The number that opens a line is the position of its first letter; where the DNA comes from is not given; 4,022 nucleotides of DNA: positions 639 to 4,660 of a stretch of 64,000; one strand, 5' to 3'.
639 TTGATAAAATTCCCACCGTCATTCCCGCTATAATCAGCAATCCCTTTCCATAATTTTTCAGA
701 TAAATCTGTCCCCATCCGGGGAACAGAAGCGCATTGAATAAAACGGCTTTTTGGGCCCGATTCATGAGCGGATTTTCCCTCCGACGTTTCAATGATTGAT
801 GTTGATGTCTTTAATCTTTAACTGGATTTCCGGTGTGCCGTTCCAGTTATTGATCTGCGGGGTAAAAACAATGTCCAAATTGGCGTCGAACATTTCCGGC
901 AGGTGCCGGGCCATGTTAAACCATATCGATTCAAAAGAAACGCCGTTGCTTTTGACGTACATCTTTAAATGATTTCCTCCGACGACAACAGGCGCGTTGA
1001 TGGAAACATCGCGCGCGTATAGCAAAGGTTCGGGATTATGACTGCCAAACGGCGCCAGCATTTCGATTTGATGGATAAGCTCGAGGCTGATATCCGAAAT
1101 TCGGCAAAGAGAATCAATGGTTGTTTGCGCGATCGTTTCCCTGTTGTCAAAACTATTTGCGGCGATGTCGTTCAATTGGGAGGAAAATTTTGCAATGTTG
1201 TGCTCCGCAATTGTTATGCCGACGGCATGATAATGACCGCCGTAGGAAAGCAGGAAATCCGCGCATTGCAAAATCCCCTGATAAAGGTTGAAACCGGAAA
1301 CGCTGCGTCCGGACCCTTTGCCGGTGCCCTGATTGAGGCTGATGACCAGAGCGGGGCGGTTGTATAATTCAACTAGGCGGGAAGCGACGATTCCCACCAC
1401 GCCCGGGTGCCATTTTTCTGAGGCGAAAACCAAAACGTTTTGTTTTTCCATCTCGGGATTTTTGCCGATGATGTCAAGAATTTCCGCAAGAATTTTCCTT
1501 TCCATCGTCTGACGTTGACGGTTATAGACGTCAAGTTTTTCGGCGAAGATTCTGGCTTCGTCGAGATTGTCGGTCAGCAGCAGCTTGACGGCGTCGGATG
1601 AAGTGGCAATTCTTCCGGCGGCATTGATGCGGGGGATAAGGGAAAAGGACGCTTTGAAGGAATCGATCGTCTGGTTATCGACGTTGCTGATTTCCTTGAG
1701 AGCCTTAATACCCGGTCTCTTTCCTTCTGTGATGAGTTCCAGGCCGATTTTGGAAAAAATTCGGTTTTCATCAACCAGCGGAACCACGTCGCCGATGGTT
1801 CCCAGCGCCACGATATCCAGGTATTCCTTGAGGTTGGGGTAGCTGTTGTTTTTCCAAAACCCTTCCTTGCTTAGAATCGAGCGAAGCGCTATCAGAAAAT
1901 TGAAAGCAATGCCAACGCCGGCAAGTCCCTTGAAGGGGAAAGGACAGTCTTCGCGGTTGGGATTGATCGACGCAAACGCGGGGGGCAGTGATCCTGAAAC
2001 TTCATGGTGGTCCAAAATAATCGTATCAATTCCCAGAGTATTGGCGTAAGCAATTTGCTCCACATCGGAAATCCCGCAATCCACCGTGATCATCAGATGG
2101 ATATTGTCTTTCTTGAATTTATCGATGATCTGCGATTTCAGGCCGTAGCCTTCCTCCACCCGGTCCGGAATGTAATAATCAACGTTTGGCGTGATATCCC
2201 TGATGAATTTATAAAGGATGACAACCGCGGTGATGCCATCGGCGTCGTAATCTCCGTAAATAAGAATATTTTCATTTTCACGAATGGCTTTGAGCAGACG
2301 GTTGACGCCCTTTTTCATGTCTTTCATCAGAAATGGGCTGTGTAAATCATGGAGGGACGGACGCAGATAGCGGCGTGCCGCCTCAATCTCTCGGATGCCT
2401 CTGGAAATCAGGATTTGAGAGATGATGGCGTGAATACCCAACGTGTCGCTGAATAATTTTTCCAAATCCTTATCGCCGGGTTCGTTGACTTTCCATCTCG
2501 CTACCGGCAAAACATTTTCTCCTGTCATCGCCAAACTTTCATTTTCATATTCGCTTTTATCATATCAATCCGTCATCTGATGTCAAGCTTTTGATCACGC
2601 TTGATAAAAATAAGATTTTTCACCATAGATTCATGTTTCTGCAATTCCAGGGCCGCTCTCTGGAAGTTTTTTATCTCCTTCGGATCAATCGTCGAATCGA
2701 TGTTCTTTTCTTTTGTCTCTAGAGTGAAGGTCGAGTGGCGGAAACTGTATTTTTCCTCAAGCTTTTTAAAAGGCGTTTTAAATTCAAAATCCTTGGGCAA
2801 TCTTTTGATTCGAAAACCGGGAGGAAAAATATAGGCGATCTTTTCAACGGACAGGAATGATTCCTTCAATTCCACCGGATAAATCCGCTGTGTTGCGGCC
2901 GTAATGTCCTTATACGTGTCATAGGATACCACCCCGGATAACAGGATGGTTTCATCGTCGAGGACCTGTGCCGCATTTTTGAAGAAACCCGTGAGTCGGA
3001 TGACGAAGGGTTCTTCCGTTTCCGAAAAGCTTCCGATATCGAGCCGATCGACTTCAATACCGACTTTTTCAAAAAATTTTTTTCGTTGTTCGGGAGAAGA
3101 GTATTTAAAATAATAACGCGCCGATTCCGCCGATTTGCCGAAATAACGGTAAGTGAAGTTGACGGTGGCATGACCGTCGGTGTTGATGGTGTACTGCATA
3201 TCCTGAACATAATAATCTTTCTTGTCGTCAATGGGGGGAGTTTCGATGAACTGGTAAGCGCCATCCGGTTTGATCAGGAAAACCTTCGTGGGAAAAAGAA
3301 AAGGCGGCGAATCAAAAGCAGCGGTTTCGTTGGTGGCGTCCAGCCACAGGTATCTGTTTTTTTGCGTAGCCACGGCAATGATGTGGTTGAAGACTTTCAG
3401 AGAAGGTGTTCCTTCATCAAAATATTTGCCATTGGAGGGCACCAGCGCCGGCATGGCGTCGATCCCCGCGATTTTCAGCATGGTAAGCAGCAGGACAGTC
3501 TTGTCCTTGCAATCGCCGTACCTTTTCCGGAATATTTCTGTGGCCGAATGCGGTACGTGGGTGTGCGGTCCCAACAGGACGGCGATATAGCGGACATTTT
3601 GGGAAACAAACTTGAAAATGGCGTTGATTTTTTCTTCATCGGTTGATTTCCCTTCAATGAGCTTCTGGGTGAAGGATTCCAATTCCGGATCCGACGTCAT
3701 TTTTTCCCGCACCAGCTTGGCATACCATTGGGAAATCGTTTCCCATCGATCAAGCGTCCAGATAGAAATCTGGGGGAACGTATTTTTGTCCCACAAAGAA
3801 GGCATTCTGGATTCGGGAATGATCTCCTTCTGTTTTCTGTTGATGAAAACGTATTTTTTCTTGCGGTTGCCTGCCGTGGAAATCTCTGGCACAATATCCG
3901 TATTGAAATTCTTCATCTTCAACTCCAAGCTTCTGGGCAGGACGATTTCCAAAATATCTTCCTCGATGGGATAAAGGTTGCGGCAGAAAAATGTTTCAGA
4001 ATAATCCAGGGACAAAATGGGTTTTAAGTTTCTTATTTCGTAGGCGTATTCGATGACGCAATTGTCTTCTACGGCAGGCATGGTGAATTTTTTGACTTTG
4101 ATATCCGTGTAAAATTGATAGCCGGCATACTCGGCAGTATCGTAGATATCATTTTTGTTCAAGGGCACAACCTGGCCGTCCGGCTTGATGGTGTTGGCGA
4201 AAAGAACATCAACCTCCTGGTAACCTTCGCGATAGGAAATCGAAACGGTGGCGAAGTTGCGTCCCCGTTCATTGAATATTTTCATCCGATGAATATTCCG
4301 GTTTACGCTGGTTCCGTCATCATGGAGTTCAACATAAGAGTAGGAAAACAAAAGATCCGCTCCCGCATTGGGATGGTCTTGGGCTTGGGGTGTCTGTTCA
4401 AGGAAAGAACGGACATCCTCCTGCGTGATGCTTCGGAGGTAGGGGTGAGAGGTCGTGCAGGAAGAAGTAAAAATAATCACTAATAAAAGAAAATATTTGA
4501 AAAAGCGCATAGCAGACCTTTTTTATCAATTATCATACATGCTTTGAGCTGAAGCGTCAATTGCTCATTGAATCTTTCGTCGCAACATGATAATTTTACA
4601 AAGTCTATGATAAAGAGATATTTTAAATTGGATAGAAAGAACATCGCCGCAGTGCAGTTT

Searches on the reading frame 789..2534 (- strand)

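Call 66: search_protein_families(library=pfam, proteins=[window:789-2534:-], max_evalue=0.00001)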
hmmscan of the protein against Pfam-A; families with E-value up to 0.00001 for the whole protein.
window:789-2534:- (581 aa): 3 families
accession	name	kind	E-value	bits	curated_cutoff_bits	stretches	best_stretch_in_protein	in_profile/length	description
PF17768.7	RecJ_OB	-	1.2e-29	102.9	27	1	473-576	1-107/107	RecJ OB domain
PF01368.27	DHH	-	7.3e-28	97.8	28.1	1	89-246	1-125/125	DHH family, N-terminal domain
PF02272.25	DHHA1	-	1.2e-11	45.4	25.9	1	365-459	2-101/102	DHHA1 domain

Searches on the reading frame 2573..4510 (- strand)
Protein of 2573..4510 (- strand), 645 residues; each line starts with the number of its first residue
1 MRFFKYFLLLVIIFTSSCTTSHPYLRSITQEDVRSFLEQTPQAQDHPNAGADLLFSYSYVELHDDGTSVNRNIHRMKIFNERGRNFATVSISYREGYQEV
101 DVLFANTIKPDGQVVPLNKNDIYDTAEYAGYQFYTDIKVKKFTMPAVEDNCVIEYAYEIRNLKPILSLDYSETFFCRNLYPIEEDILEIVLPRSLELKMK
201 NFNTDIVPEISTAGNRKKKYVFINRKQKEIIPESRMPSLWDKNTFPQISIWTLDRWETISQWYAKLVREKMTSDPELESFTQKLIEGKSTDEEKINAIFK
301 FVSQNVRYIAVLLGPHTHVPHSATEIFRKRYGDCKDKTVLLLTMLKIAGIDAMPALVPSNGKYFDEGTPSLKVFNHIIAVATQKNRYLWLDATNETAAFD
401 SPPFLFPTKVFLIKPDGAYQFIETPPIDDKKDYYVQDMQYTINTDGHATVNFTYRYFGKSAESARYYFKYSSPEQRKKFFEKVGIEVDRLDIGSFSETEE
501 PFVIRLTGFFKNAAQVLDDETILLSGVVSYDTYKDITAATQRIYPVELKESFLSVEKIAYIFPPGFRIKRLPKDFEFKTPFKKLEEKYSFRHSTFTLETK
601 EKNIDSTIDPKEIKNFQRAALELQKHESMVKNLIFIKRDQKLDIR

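Call 66: search_protein_families(library=pfam, proteins=[window:2573-4510:-], max_evalue=0.00001)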
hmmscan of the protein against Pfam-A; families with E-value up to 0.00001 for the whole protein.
window:2573-4510:- (645 aa): 2 families
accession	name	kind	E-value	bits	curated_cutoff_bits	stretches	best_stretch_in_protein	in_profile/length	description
PF12969.12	DUF3857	-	2e-26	93.5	24.6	1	65-221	2-160/170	Domain of Unknown Function with PDB structure (DUF3857)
PF01841.26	Transglut_core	-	3.1e-09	37.5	23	1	279-352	2-72/108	Transglutaminase-like superfamily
